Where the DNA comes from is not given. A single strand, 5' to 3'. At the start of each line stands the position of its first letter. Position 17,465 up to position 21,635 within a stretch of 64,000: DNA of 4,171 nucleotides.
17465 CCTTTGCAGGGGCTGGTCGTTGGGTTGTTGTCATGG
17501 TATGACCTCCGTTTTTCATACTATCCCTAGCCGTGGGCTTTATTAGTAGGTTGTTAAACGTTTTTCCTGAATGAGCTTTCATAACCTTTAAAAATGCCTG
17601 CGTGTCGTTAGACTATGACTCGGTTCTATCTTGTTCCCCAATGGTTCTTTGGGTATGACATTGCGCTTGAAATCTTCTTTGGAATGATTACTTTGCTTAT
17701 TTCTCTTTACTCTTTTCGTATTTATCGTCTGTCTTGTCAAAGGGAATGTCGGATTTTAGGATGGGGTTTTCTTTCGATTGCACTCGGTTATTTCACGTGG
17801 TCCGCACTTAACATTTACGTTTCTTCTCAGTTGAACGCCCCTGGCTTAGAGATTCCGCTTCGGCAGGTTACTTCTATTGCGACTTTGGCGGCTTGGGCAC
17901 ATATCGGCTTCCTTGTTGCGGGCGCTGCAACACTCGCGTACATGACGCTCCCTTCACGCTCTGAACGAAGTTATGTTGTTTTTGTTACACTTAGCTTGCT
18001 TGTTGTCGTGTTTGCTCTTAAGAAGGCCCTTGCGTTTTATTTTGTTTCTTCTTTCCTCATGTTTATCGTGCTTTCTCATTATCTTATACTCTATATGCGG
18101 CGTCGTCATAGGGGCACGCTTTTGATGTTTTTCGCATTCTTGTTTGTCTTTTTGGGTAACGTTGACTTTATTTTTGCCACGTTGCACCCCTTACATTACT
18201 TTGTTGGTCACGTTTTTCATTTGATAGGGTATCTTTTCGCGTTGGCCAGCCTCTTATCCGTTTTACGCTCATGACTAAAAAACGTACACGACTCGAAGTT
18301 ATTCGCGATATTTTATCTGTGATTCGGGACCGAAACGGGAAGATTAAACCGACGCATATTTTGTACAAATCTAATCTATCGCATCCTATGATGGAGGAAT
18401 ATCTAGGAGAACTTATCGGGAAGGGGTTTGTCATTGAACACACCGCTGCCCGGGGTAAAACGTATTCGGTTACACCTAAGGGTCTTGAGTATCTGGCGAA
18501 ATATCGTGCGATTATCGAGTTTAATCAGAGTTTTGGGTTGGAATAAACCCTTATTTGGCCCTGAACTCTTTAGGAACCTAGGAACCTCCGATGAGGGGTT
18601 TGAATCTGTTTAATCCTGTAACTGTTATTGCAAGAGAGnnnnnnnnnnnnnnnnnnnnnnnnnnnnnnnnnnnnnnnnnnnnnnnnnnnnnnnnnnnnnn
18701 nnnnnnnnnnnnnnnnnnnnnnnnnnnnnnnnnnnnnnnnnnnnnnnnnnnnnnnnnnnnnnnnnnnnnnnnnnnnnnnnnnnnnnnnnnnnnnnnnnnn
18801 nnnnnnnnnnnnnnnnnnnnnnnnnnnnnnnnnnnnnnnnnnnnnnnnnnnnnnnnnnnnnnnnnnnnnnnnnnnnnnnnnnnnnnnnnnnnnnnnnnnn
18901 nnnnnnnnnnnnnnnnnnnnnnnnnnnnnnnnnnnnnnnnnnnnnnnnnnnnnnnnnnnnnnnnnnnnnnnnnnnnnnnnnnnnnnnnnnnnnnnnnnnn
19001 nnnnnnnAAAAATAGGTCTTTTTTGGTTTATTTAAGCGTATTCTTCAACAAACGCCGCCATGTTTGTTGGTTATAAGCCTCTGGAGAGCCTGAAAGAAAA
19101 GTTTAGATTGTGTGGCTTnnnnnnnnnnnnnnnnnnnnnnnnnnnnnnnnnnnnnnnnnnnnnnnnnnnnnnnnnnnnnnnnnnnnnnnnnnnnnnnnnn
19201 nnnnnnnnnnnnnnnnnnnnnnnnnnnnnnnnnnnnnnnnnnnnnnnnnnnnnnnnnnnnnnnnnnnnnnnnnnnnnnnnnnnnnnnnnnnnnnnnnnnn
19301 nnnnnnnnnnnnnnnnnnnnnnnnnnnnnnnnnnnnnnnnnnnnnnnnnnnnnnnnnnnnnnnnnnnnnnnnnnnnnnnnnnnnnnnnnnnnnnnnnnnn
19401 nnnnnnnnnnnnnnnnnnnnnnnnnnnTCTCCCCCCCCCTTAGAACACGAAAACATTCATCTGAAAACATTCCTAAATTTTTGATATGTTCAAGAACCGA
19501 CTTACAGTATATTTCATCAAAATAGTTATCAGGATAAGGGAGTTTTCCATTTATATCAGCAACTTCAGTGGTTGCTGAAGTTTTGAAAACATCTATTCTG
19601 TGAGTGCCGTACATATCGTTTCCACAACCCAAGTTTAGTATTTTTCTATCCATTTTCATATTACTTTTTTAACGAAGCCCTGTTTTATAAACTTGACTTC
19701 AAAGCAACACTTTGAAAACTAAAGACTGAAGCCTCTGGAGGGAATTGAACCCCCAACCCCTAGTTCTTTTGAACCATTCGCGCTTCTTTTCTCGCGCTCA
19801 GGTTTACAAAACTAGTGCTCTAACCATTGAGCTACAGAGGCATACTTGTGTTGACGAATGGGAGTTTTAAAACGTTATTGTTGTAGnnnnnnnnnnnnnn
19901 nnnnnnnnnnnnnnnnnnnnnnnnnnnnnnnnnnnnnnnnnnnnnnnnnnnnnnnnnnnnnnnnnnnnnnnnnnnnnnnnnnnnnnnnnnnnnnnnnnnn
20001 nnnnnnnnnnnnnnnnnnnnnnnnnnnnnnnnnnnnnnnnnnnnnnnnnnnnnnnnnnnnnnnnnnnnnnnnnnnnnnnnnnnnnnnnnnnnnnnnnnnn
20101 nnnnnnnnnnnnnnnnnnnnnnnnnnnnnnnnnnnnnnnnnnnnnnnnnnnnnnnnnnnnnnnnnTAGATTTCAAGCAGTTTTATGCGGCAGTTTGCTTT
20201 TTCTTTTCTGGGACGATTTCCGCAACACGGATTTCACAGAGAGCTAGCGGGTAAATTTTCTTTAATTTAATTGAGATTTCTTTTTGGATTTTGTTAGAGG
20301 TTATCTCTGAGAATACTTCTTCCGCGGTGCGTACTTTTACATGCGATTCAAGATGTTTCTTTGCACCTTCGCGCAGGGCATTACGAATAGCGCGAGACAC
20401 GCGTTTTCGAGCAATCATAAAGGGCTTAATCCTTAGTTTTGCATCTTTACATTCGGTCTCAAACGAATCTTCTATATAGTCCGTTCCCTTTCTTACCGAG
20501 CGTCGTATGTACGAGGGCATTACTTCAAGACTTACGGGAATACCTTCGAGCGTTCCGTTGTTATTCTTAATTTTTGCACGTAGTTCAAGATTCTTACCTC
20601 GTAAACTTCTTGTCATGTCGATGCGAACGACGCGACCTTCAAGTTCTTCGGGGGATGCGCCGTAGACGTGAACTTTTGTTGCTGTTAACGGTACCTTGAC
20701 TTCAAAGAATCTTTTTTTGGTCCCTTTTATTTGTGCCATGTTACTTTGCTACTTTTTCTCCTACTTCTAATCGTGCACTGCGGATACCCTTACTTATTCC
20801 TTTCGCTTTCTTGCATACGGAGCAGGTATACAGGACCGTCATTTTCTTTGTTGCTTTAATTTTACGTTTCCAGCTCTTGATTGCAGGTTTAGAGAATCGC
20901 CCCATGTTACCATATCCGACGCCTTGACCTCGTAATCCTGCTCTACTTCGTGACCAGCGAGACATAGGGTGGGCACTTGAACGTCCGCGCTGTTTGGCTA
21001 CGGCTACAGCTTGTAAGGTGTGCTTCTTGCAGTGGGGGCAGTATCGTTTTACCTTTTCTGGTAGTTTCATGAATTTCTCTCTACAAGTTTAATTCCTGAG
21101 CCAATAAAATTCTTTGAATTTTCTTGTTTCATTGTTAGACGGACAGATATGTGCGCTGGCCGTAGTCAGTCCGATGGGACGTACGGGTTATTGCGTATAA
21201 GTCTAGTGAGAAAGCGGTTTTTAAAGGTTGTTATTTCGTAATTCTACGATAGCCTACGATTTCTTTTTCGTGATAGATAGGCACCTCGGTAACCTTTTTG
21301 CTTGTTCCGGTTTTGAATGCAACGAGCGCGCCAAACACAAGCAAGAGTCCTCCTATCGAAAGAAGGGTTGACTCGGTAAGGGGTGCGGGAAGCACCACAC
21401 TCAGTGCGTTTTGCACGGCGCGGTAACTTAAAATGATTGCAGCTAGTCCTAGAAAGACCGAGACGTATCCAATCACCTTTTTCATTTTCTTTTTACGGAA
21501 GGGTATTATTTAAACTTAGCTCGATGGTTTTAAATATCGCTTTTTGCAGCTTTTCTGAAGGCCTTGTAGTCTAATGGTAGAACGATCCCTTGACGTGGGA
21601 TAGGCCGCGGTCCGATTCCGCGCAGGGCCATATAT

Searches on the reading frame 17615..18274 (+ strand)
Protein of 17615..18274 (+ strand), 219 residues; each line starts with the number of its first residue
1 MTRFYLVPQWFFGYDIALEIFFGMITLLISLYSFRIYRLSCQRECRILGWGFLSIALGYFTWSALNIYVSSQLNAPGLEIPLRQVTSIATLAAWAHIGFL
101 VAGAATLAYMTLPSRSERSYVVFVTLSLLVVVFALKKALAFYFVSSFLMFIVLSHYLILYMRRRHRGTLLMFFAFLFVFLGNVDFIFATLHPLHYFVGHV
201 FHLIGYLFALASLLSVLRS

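Call 12: search_protein_families(library=pfam, proteins=[window:17615-18274:+], max_evalue=0.01)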
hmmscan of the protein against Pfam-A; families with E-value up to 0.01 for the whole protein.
window:17615-18274:+ (219 aa): 0 families

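Call 55: search_protein_families(library=pfam, proteins=[window:17615-18274:+], max_evalue=0.1)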
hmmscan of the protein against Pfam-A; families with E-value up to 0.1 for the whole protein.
window:17615-18274:+ (219 aa): 1 family
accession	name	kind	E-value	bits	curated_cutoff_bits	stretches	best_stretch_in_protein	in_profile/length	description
PF24365.1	DUF7521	-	0.028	15.1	27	1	20-73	6-59/82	Family of unknown function (DUF7521)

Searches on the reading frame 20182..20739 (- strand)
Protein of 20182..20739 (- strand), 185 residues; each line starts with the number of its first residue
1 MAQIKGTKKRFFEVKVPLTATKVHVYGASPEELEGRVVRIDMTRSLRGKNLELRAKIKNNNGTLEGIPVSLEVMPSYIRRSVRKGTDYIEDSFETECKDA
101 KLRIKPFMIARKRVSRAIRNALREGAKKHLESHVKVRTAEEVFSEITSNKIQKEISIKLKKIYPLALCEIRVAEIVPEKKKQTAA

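Call 12: search_protein_families(library=pfam, proteins=[window:20182-20739:-], max_evalue=0.01)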
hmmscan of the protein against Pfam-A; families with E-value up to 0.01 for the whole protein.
window:20182-20739:- (185 aa): 1 family
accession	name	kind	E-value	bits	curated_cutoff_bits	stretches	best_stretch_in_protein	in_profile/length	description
PF01015.23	Ribosomal_S3Ae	-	3.8e-18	66.2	29.3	1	7-176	11-188/191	Ribosomal S3Ae family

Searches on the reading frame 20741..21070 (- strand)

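Call 12: search_protein_families(library=pfam, proteins=[window:20741-21070:-], max_evalue=0.01)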
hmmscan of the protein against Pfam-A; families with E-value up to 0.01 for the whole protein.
window:20741-21070:- (109 aa): 3 families
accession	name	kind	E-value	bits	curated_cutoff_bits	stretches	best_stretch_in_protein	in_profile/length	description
PF00935.25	Ribosomal_L44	-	1.7e-05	25.5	25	1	16-103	1-75/76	Ribosomal protein L44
PF08772.16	Zn_ribbon_NOB1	-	0.0013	19.2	24.9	1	5-31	20-47/72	Nin one binding (NOB1) Zn-ribbon like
PF00471.26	Ribosomal_L33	-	0.0059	17.4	25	1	7-19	30-42/47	Ribosomal protein L33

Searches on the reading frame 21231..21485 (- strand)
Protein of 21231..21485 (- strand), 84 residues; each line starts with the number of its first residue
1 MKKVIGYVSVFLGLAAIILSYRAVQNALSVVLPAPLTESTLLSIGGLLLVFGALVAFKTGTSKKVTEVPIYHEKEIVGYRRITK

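Call 55: search_protein_families(library=pfam, proteins=[window:21231-21485:-], max_evalue=0.1)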
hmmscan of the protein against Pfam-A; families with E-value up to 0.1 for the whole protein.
window:21231-21485:- (84 aa): 2 families
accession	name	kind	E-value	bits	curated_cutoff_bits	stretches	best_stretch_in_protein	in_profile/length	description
PF12304.13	BCLP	-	0.082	13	29.4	1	5-51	50-96/184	Beta-casein like protein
PF06066.16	SepZ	-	0.087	13.5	27.3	1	10-67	11-68/99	SepZ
